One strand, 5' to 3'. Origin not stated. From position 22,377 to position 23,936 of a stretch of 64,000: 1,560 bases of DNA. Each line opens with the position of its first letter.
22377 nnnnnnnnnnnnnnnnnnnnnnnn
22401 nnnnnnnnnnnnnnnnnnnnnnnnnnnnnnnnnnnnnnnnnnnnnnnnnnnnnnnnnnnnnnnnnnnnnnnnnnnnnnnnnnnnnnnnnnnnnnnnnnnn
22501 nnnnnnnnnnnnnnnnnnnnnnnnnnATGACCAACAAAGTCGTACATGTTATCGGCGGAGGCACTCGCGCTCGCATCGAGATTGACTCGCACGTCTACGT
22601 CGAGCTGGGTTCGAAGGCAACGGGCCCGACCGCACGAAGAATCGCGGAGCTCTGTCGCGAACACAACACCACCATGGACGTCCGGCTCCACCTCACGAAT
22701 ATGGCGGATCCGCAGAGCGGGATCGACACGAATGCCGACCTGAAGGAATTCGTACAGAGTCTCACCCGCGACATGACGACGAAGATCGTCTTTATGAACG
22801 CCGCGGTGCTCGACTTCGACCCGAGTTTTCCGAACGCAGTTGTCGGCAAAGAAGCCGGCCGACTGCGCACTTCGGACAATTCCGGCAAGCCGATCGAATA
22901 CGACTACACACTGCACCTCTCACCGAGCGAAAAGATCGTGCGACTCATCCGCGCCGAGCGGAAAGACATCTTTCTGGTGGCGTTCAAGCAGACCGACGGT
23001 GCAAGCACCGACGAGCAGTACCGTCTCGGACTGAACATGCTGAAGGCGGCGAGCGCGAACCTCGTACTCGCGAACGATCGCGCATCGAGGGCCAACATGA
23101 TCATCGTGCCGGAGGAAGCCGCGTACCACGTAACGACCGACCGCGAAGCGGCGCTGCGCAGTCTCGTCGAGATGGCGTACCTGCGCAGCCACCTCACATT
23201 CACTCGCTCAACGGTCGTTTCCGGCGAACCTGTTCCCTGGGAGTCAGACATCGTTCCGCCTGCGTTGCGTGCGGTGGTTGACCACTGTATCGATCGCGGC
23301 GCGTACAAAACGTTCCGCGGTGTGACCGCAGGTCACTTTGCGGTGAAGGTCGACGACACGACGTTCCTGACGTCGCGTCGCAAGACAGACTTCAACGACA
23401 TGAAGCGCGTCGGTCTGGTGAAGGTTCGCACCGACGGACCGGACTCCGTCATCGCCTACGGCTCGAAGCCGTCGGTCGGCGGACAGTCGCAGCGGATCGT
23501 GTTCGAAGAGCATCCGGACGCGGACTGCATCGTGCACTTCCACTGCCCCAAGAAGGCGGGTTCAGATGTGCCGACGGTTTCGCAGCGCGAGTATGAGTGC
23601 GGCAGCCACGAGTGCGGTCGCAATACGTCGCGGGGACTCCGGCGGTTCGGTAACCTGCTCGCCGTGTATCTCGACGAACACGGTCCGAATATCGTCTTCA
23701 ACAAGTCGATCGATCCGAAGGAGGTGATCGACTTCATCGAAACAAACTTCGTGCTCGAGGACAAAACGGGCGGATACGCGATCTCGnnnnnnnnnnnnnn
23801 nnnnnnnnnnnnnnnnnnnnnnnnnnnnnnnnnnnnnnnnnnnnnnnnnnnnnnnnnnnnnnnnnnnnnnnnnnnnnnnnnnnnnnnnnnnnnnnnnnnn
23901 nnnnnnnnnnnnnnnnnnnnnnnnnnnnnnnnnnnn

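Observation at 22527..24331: Unusual fusion of a CoaB (phosphopantothenoylcysteine synthetase)-like domain to a class II aldolase-like domain, followed by a MaoC dehydratase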

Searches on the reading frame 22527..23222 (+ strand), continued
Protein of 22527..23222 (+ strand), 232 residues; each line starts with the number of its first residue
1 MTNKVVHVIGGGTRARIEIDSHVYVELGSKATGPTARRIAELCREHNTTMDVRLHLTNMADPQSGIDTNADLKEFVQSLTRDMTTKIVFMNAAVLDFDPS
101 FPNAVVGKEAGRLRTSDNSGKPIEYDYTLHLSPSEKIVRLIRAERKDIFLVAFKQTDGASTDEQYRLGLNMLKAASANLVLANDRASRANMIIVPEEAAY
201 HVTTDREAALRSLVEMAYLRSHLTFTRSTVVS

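Call 67: search_protein_families(library=pfam, proteins=[L117:1927-2421:+, L117:4829-5500:+, L117:407-847:+, L117:8014-8628:+, L117:8631-9197:+, L117:5472-5891:+, L117:6489-6947:+, L117:1215-1544:+], max_evalue=0.05)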
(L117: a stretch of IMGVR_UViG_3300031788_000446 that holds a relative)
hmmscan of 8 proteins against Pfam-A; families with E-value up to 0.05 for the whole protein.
L117:1927-2421:+ (164 aa): 2 families
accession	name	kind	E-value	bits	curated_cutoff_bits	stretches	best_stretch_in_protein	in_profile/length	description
PF00782.25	DSPc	-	2.8e-05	24.4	33.5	1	89-125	58-93/133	Dual specificity phosphatase, catalytic domain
PF22785.1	Tc-R-P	-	0.036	15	27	0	82-121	57-95/106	Polymorphic toxin system, DSP-PTPase phosphatase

L117:4829-5500:+ (223 aa): 1 family
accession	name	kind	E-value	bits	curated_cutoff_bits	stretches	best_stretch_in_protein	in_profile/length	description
PF03437.21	BtpA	-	1.9e-05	24.7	30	1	140-216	169-246/254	BtpA family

L117:407-847:+ (146 aa): 2 families
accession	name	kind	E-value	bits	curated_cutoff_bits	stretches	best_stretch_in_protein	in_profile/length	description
PF00293.34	NUDIX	-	2.3e-14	54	21.1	1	7-116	4-118/134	NUDIX domain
PF14815.12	NUDIX_4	-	4e-05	23.8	35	1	9-71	2-58/113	NUDIX domain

L117:8014-8628:+ (204 aa): 0 families

L117:8631-9197:+ (188 aa): 1 family
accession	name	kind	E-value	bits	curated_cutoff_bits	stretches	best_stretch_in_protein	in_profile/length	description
PF00218.27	IGPS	-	6.1e-06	26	27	1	3-90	50-141/254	Indole-3-glycerol phosphate synthase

L117:5472-5891:+ (139 aa): 1 family
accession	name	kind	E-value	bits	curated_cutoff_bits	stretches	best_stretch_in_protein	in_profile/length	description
PF20274.4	cREC_REC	-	1.2e-20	74.4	27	1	14-131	1-88/88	Cyclic-phosphate processing Receiver domain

L117:6489-6947:+ (152 aa): 1 family
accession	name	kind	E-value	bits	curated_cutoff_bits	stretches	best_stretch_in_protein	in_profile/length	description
PF22547.2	2H-SAK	-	3.3e-07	31.1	27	1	96-131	87-118/124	Swiss Army Knife, 2H phosphoesterase domain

L117:1215-1544:+ (109 aa): 1 family
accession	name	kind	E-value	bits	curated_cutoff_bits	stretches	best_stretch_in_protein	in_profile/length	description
PF02637.23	GatB_Yqey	-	0.00011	22.5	27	1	16-71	12-67/148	GatB domain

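Call 78: search_protein_families(library=pfam, alignment_id=A3, max_evalue=0.001)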
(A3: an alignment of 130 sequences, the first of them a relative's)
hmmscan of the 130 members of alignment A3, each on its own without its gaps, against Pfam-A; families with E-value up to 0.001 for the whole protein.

A. member 1, L117:2405-2899:+ (165 aa): 1 family
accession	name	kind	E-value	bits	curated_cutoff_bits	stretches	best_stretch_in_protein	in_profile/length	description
PF01661.27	Macro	-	3e-06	27.6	22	1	18-68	1-53/118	Macro domain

B. families by the number of members that match (of 130 scanned): 64 families (the first 25 are shown)
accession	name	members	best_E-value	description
PF03747.19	ADP_ribosyl_GH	2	5.6e-48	ADP-ribosylglycohydrolase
PF04446.17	Thg1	2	4e-33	tRNAHis guanylyltransferase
PF00300.27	His_Phos_1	2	8.4e-28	Histidine phosphatase superfamily (branch 1)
PF13604.12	AAA_30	2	3.4e-25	AAA domain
PF01661.27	Macro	2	2.6e-16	Macro domain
PF13245.12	AAA_19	2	1.5e-14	AAA domain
PF13538.12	UvrD_C_2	2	1e-11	UvrD-like helicase C-terminal domain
PF01443.25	Viral_helicase1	2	3.2e-09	Viral superfamily 1 RNA helicase core domain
PF14279.12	HNH_5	2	6.6e-09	HNH endonuclease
PF01551.29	Peptidase_M23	2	1.4e-07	Peptidase family M23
PF00149.33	Metallophos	2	1.3e-06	Calcineurin-like phosphoesterase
PF14528.11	LAGLIDADG_3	2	1.6e-06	LAGLIDADG-like domain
PF12850.12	Metallophos_2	2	2.2e-06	Calcineurin-like phosphoesterase superfamily domain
PF01844.29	HNH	2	1.5e-05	HNH endonuclease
PF03738.19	GSP_synth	1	6.7e-145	Glutathionylspermidine synthase preATP-grasp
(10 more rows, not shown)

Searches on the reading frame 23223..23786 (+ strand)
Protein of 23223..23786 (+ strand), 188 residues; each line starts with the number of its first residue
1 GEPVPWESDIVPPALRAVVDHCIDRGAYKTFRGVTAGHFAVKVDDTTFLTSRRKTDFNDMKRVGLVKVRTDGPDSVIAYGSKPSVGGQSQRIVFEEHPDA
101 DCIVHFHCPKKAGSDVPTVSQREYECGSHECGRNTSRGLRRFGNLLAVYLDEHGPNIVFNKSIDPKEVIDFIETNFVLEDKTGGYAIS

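Call 45: search_dna_similar(query=window:23223-23786:+, collection=phages, mode=protein, max_evalue=0.01, max_rows=20)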
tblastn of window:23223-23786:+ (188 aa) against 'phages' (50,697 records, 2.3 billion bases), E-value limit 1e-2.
Records with a match: 1; places in all: 1; records where one place covers at least 80% of the query: 1.
Best place of each record, by identity: 60-80% 1.
By first word of the organism name: uncultured 1.
By host as written in the record: - 1.
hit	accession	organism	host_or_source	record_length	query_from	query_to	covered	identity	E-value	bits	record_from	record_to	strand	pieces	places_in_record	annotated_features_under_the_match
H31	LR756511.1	uncultured phage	metagenomic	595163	1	184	98%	75.5%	4e-92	298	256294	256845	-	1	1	record has no annotation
